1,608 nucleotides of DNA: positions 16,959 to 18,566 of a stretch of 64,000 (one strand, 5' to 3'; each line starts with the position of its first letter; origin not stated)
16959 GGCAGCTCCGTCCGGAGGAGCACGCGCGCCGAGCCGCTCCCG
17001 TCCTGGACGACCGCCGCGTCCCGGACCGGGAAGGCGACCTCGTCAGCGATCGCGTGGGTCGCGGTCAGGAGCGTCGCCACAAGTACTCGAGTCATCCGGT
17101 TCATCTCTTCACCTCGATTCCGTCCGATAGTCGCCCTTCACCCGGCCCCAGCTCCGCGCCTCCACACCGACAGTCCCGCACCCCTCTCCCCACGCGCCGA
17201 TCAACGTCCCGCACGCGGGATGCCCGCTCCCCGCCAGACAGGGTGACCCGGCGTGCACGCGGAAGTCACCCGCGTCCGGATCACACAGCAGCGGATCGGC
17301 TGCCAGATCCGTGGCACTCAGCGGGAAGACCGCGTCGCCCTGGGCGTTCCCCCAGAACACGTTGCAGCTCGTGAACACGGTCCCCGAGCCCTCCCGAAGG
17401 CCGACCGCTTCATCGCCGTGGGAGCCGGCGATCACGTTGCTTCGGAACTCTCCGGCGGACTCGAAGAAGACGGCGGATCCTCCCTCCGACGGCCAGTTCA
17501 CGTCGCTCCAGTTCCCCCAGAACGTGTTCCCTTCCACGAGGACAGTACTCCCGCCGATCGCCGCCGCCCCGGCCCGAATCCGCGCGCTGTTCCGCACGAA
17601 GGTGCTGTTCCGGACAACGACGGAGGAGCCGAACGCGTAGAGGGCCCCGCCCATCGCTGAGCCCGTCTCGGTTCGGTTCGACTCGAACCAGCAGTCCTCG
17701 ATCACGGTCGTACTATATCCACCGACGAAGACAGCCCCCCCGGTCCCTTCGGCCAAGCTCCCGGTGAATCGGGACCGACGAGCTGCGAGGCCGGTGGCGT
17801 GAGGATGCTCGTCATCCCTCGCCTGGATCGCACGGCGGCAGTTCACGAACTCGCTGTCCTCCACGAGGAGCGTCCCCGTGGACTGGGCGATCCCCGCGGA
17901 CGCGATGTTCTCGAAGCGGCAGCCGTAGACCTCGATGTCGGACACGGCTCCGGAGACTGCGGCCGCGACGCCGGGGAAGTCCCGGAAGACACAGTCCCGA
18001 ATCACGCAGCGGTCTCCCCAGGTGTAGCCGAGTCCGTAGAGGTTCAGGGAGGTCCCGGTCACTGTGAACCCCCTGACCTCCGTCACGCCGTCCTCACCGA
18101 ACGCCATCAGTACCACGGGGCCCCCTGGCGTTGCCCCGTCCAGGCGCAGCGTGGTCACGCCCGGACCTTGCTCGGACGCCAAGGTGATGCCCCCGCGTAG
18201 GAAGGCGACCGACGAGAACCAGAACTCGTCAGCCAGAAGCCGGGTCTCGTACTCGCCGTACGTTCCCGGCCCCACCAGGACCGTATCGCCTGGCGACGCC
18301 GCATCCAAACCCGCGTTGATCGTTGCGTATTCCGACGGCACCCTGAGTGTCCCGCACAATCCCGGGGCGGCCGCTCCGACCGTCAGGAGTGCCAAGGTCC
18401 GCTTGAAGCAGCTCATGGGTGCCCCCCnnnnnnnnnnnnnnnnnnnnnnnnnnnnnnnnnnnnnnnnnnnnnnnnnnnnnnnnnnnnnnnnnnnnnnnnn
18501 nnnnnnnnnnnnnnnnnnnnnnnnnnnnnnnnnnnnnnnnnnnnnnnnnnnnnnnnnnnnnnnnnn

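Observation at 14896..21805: Four-gene operon of signal-peptide proteins (beta-helix, BNR-like, small secreted protein) ending in T9SS-type sorting domains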

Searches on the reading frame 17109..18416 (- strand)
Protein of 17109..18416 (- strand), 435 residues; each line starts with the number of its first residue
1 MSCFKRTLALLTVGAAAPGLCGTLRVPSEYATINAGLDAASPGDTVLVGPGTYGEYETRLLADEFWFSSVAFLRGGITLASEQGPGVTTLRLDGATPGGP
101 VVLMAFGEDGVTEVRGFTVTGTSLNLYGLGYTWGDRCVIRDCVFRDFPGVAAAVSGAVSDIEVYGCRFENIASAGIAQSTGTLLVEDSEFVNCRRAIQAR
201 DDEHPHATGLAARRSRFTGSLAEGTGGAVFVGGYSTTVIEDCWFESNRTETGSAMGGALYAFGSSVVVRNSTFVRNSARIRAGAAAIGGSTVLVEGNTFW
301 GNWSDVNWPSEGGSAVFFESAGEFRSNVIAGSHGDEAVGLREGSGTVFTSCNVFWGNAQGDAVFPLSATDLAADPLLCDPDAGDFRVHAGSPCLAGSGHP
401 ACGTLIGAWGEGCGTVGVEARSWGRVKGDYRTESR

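Call 3: search_protein_families(library=pfam, proteins=[window:17109-18416:-], max_evalue=0.1)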
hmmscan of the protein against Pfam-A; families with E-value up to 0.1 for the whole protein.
window:17109-18416:- (435 aa): 4 families
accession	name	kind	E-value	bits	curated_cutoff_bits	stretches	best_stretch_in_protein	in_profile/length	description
PF13229.12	Beta_helix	-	2.8e-19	69.7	25.9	2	111-299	10-158/158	Right handed beta helix region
PF05048.19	NosD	-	0.00024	21.1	23.6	1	210-333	44-145/212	Periplasmic copper-binding protein (NosD)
PF17161.10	DUF5123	-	0.00041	21.9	35.1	1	322-398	27-109/113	Domain of unknown function (DUF5123)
PF08480.16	Disaggr_assoc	-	0.049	14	22.6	0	350-389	132-171/194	Disaggregatase related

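Call 4: search_protein_families(library=ncbifam, proteins=[window:17109-18416:-], max_evalue=0.1)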
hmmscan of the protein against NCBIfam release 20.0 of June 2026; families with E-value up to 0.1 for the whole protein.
window:17109-18416:- (435 aa): 1 family
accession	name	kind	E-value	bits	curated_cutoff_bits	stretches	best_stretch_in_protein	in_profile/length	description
TIGR04247.1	NosD_copper_fam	subfamily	0.0026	16.4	300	1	243-358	183-286/377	nitrous oxide reductase family maturation protein NosD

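Call 12: find_encoding_contigs(protein=window:17109-18416:-, flank=10000, max_places=6)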
Protein window:17109-18416:- (435 aa): no gene with exactly this product is on record in the collection.

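Call 30: list_cluster_members(proteins=[P0001, P0002, window:17109-18416:-, window:16550-17104:-, window:14896-16401:-])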
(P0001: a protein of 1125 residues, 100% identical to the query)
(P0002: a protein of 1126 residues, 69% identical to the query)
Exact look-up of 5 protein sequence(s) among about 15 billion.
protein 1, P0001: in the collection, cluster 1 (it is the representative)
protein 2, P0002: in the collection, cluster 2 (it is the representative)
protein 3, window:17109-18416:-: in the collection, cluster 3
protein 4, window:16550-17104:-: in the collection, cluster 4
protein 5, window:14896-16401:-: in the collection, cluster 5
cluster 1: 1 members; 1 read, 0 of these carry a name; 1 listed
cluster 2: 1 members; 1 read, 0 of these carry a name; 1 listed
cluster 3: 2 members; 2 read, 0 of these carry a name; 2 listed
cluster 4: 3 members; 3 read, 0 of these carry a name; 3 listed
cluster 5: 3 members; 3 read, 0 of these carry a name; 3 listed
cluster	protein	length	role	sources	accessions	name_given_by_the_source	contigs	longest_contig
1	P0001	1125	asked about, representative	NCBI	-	-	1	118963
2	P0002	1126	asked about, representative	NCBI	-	-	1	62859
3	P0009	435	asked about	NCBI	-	-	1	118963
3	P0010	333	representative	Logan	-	-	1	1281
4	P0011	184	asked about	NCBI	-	-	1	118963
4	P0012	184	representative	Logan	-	-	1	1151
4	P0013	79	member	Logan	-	-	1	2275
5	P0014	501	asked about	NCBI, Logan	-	-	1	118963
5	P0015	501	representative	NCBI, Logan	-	-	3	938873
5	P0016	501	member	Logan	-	-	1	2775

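Call 38: find_homologous_proteins(query=window:17109-18416:-, max_evalue=0.00001)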
Query window:17109-18416:- (435 aa): 108 proteins with E <= 0.00001 among 8000 candidates.
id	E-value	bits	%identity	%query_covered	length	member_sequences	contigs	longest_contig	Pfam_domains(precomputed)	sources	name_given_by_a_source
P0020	1.0e-243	827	85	100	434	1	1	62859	PF13229.13,PF22842.4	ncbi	-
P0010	1.2e-215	735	98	77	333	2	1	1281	PF13229.13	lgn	-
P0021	4.2e-197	674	74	95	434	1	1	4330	PF13229.13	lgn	-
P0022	1.4e-130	454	54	96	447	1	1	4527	PF13229.13,PF05048.20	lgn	-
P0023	2.8e-130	453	55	95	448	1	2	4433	PF13229.13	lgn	-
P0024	6.0e-129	449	55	97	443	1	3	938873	PF13229.13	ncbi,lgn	-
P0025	1.2e-128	448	54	94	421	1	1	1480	PF13229.13,PF05048.20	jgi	jgi:hypothetical protein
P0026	1.4e-128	448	54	98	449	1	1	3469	PF13229.13,PF22842.4,PF17161.11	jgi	jgi:hypothetical protein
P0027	4.4e-127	443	53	100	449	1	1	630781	PF13229.13,PF17161.11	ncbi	ncbi:MAG: right-handed parallel beta-helix repeat-containing protein [bacterium]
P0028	2.2e-126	441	52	97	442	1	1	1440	PF13229.13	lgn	-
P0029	2.0e-125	437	53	94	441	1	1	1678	PF13229.13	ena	-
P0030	4.4e-121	423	51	95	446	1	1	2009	PF13229.13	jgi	jgi:hypothetical protein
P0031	3.0e-119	417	52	100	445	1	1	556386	PF13229.13,PF22842.4,PF05048.20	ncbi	ncbi:MAG: right-handed parallel beta-helix repeat-containing protein [bacterium]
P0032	1.1e-118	415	50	94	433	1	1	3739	-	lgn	-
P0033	7.3e-116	406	50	94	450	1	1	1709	-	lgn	-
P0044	6.7e-88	314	43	95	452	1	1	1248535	PF13229.13,PF17161.11,PF05048.20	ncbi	ncbi:MAG: right-handed parallel beta-helix repeat-containing protein [bacterium]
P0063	7.2e-62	228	37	94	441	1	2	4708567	PF13229.13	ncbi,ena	-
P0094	1.0e-47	181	33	94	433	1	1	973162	PF13229.13,PF05048.20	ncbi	ncbi:MAG: right-handed parallel beta-helix repeat-containing protein [bacterium]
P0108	8.8e-26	109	32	93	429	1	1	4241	PF13229.13,PF02415.24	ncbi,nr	ncbi:right-handed parallel beta-helix repeat-containing protein [bacterium]|nr:right-handed parallel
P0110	1.4e-22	98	29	97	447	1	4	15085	PF13229.13,PF02415.24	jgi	jgi:predicted outer membrane repeat protein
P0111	1.4e-21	95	32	48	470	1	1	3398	PF13229.13,PF02415.24,PF22842.4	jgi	jgi:predicted outer membrane repeat protein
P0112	2.6e-18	84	31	98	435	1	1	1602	PF13229.13,PF02415.24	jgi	-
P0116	8.2e-14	70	30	85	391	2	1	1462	PF13229.13,PF02415.24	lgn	-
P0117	1.8e-13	68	28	94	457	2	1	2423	PF13229.13,PF02415.24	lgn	-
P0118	6.4e-12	63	27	64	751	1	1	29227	PF13229.13,PF02415.24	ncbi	-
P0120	1.2e-9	56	27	88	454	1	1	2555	PF13229.13,PF02415.24,PF22842.4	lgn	-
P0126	2.6e-6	45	28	94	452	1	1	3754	PF13229.13,PF02415.24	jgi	jgi:predicted outer membrane repeat protein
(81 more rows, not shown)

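Call 39: find_encoding_contigs(protein=P0063, flank=10000, max_places=2)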
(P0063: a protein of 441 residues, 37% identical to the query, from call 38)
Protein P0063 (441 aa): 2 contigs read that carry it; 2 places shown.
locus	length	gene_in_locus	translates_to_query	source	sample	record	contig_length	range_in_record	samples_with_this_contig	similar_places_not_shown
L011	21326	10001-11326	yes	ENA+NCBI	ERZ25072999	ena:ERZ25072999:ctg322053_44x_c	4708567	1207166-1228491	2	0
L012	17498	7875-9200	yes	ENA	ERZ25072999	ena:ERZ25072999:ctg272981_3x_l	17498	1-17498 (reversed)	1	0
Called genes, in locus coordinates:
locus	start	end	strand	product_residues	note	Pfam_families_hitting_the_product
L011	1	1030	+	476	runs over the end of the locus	PF07833:Cu_amine_oxidN1 (weak), PF01520:Amidase_3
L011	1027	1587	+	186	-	PF10646:Germane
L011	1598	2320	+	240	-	PF01138:RNase_PH, PF03725:RNase_PH_C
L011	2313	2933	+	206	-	PF01725:Ham1p_like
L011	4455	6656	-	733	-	PF08309:LVIVD (faint), PF13860:FlgD_ig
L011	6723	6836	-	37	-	-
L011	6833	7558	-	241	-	-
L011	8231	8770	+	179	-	-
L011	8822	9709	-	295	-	-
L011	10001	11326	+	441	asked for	PF13229:Beta_helix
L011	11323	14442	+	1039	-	PF13229:Beta_helix (weak), PF18998:Flg_new_2, PF13860:FlgD_ig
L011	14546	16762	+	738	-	PF08309:LVIVD (faint), PF13860:FlgD_ig (weak)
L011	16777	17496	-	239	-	-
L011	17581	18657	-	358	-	-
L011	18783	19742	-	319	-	-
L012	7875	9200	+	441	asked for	PF13229:Beta_helix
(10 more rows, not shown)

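Call 40: find_encoding_contigs(protein=P0044, flank=10000, max_places=2)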
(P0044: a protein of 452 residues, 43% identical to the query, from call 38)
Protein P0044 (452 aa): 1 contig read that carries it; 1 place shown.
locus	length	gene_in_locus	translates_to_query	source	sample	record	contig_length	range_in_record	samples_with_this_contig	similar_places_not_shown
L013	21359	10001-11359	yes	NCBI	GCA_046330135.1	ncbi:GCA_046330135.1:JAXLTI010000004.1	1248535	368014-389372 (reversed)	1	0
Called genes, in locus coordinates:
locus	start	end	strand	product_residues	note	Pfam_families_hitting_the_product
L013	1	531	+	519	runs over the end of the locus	PF14691:Fer4_20, PF01266:DAO, PF01494:FAD_binding_3 (weak), PF07992:Pyr_redox_2, PF12831:FAD_oxidored (weak), PF13450:NAD_binding_8, PF12838:Fer4_7, PF13187:Fer4_9 (weak), +7 more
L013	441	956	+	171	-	PF00355:Rieske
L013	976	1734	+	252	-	PF00033:Cytochrome_B, PF14358:DUF4405 (weak), PF13631:Cytochrom_B_N_2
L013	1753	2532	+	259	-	-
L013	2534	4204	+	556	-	PF13435:Cytochrome_C554 (faint), PF14537:Cytochrom_c3_2 (faint)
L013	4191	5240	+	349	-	PF13435:Cytochrome_C554 (faint), PF02085:Cytochrom_CIII (faint), PF09699:Paired_CXXCH_1 (faint), PF14522:Cytochrome_C7 (faint), PF14537:Cytochrom_c3_2 (weak), PF22113:Mtrc-MtrF_II-IV_dom (weak)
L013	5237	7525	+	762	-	PF00384:Molybdopterin, PF01568:Molydop_binding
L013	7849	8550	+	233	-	-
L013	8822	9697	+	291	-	-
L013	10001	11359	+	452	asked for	PF05048:NosD (faint), PF13229:Beta_helix, PF17161:DUF5123 (weak)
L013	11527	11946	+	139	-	-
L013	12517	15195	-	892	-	PF00069:Pkinase, PF07714:PK_Tyr_Ser-Thr, PF03109:ABC1 (weak), PF01636:APH (weak), PF25174:Beta-prop_THOC3 (faint), PF26550:Tricorn_2nd (faint), PF07676:PD40 (faint), PF26549:Tricorn_N, +1 more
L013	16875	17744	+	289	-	PF02899:Phage_int_SAM_1, PF00589:Phage_integrase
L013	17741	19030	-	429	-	PF03235:GmrSD_N, PF01844:HNH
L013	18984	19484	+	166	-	PF00589:Phage_integrase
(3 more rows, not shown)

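Call 41: find_encoding_contigs(protein=P0094, flank=10000, max_places=2)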
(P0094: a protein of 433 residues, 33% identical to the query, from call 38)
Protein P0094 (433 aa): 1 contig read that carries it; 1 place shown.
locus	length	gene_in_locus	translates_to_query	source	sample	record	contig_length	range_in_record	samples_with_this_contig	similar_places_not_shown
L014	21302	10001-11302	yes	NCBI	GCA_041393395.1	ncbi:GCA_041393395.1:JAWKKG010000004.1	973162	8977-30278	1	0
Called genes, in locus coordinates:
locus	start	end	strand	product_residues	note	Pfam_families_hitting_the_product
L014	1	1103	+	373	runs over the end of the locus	PF13439:Glyco_transf_4, PF13477:Glyco_trans_4_2, PF13579:Glyco_trans_4_4, PF20706:GT4-conflict, PF00534:Glycos_transf_1, PF13692:Glyco_trans_1_4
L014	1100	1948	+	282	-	PF01738:DLH (faint), PF00561:Abhydrolase_1 (weak), PF12146:Hydrolase_4 (faint)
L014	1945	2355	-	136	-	PF01641:SelR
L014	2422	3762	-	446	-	PF01235:Na_Ala_symp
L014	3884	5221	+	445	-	-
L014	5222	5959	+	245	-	PF13489:Methyltransf_23, PF13847:Methyltransf_31 (faint), PF08241:Methyltransf_11, PF08242:Methyltransf_12 (weak), PF13649:Methyltransf_25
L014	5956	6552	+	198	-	PF01243:PNPOx_N, PF12766:Pyridox_oxase_2 (weak), PF10590:PNP_phzG_C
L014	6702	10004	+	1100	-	PF28492:Beta_helix_4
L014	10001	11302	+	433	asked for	PF05048:NosD (faint), PF13229:Beta_helix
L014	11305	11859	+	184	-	-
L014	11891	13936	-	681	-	PF00009:GTP_EFTU, PF03144:GTP_EFTU_D2, PF22042:EF-G_D2, PF14492:EFG_III, PF16658:RF3_C (faint), PF03764:EFG_IV, PF00679:EFG_C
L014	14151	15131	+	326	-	PF00528:BPD_transp_1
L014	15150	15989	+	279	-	PF00528:BPD_transp_1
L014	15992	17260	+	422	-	PF01547:SBP_bac_1, PF13416:SBP_bac_8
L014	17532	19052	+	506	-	PF00932:LTD (weak)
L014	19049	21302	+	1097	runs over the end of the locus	PF13860:FlgD_ig (faint), PF00932:LTD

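Call 57: find_related_loci(query=A3, collection=metagenome_contigs, flank=10000)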
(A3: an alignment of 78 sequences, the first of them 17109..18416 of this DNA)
Query A3 (435 aa) in metagenome_contigs; peptide patterns used: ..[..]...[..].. (x = any residue, [..] = any of these).
600 stretches matched a pattern (row limit reached: there are more); 453 encode a relative of the query (tblastn E <= 1e-3); the best 80 are kept; 80 distinct loci.
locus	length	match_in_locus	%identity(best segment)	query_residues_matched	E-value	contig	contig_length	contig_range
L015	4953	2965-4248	41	18-433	6e-78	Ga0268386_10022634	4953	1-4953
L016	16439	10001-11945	38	8-431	9e-64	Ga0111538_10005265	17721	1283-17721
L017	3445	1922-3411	36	1-431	3e-59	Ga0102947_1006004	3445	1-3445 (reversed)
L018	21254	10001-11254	33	9-433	2e-50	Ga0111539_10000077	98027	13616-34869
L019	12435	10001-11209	31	24-431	2e-36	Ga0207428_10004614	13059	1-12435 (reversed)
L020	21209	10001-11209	31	24-431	2e-36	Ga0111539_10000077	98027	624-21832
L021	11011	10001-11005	30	9-344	1e-26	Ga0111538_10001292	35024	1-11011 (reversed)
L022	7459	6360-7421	29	9-430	3e-25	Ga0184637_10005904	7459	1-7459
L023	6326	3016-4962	29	4-413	9e-25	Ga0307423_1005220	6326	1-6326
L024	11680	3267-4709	28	24-435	3e-23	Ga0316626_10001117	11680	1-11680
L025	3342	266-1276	28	9-418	3e-22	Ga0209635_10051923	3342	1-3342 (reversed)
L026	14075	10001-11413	26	5-413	4e-22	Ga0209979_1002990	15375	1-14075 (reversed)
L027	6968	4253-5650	27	23-418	6e-21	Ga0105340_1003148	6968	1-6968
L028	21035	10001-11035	28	20-418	7e-21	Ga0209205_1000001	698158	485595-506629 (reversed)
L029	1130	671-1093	44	10-147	1e-21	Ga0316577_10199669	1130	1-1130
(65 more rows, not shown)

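Call 63: search_solved_structures(query=A3, max_evalue=1)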
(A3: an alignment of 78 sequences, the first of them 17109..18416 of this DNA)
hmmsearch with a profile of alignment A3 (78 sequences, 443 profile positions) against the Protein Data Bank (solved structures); distinct sequences matched with E-value up to 1: 23.
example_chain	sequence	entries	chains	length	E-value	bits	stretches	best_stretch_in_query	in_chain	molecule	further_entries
7dmk_A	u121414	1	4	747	1e-12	50.8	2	156-288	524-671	BcAlyPL6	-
5gkd_A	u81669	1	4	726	0.00011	24.3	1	261-382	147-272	AlyGC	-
5gkq_A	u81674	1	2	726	0.00029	23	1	261-382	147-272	AlyGC mutant - R241A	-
7o0y_A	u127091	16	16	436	0.00056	22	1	222-320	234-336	Probable ABC transporter binding protein NosD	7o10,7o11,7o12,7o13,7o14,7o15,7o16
3vst_A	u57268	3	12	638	0.001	21.2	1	31-58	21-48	Xylosidase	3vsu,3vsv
2pyg_A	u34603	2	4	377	0.0012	20.9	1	28-130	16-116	Poly(beta-D-mannuronate) C5 epimerase 4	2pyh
9rx2_A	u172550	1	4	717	0.0013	20.8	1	374-404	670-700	Parallel beta-helix repeat protein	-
7o78_A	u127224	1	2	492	0.0027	19.8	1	154-337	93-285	Polysaccharide lyase from Pseudopedobacter saltans, Pedsa3807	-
5lw3_A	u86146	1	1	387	0.0036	19.4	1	30-125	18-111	Poly(beta-D-mannuronate) C5 epimerase 6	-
7o79_A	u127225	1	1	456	0.0043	19.1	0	34-59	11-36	Poly(Beta-D-mannuronate) lyase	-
8pvs_A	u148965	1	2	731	0.0068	18.5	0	225-290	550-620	Alpha-1,3-galactosidase B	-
5g5n_A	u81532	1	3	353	0.007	18.4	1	181-312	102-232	LH3 HEXON-INTERLACING CAPSID PROTEIN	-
5g5o_A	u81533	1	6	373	0.008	18.2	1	181-312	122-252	LH3 HEXON-INTERLACING CAPSID PROTEIN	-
1ofl_A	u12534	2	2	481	0.026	16.5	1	215-322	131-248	CHONDROITINASE B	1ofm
5zru_A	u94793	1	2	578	0.029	16.4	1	244-351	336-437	Alpha-1,3-glucanase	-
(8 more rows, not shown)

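Call 72: search_protein_families(library=ncbifam, proteins=[L008:3845-7939:+, L014:6702-10004:+], max_evalue=0.1)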
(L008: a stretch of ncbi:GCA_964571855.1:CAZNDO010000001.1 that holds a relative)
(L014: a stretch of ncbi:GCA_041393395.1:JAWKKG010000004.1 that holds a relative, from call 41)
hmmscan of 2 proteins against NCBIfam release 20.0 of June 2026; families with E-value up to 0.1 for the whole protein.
L008:3845-7939:+ (1364 aa): 4 families
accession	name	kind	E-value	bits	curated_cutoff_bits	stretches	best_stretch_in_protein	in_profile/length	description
TIGR03296.1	M6dom_TIGR03296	domain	6.1e-09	36.2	110.8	1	101-360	17-272/286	M6 family metalloprotease domain-containing protein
NF005176.1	PRK06655.1-1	equivalog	0.0018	18.3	230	1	1290-1352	89-150/197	flagellar hook assembly protein FlgD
TIGR04183.1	Por_Secre_tail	domain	0.0036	17.3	23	1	1296-1361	16-70/72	T9SS type A sorting domain-containing protein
NF009276.0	PRK12633.1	equivalog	0.0082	15.9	383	1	1298-1353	128-183/234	flagellar basal body rod modification protein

L014:6702-10004:+ (1100 aa): 2 families
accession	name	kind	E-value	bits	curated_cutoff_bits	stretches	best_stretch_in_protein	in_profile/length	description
TIGR04183.1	Por_Secre_tail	domain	5.1e-05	23.2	23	1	1035-1098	19-71/72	T9SS type A sorting domain-containing protein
NF005176.1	PRK06655.1-1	equivalog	0.0018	18.3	230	1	1010-1088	72-150/197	flagellar hook assembly protein FlgD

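Call 78: find_encoding_contigs(protein=P0024, flank=10000, max_places=5)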
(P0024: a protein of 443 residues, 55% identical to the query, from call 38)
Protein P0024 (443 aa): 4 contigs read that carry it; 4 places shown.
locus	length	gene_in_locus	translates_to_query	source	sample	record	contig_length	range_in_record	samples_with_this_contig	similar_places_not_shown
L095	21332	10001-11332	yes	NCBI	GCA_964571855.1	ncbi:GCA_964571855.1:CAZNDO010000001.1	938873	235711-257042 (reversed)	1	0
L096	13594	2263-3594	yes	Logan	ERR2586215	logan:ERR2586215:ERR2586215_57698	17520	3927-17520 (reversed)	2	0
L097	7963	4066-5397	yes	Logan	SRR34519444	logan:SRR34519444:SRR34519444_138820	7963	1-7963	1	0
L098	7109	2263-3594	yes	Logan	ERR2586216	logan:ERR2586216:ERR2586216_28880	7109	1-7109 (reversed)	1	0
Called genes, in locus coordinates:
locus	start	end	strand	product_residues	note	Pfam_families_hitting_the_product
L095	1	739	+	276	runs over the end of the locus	PF00528:BPD_transp_1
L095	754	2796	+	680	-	PF00672:HAMP, PF00512:HisKA, PF02518:HATPase_c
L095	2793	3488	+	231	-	PF00072:Response_reg, PF00486:Trans_reg_C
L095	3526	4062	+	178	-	PF12867:DinB_2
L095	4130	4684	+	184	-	PF01625:PMSR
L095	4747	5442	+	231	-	PF00912:Transgly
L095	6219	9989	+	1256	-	PF13229:Beta_helix (faint)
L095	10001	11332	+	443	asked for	PF13229:Beta_helix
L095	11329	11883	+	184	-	-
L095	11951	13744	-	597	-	PF20142:Scaffold, PF01471:PG_binding_1 (weak), PF03734:YkuD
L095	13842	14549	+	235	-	PF01904:DUF72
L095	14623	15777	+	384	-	PF04055:Radical_SAM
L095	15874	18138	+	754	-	PF22627:AglB_core-like (weak), PF18079:AglB_L1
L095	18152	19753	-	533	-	PF13231:PMT_2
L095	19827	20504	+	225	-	PF12146:Hydrolase_4 (faint), PF20408:Abhydrolase_11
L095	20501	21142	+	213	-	PF03483:B3_4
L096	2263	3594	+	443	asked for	PF13229:Beta_helix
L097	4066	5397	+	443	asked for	PF13229:Beta_helix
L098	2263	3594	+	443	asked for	PF13229:Beta_helix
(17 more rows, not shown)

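Call 81: predict_structure(alignment_id=A3)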
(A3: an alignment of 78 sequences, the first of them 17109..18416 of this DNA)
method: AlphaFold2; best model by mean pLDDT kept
length: 435 residues; sequences in the alignment: 78
mean_pLDDT: 94.2   pTM: 0.89
mean pLDDT of the five models: 94.2, 94.1, 93.2, 92.6, 92.3
residues with pLDDT >= 90: 382; 70-90: 30; 50-70: 21; < 50: 2
segments of 3 or more residues with pLDDT < 50: none
pLDDT, mean of each block of 10 residues (from residue 1): 68 66 93 98 98 98 98 98 98 97 98 99 97 98 96 97 99 97 98 98 92 98 95 98 98 93 98 97 96 99 95 97 98 98 97 98 98 97 96 96 97 69 77 60
secondary structure, 60 per line:
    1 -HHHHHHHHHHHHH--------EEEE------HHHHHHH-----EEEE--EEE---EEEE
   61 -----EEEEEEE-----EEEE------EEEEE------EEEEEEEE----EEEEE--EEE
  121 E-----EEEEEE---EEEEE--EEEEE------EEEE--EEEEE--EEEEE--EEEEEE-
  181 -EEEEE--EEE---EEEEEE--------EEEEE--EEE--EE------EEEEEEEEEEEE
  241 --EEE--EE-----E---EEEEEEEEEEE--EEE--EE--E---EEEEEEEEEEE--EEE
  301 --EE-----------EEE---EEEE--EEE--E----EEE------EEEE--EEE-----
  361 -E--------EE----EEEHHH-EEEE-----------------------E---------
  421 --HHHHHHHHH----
elements in order: H2-14 E23-26 H33-39 E45-48 E51-53 E57-60 E66-72 E78-81 E88-92 E99-106 E111-115 E118-121 E127-132 E136-140 E143-147 E154-157 E160-164 E167-171 E174-179 E182-186 E189-191 E195-200 E209-213 E216-218 E229-240 E243-245 E259-269 E272-274 E285-295 E298-300 E316-318 E322-325 E328-330 E338-340 E347-350 E353-355 E377-379 E384-387 H423-431
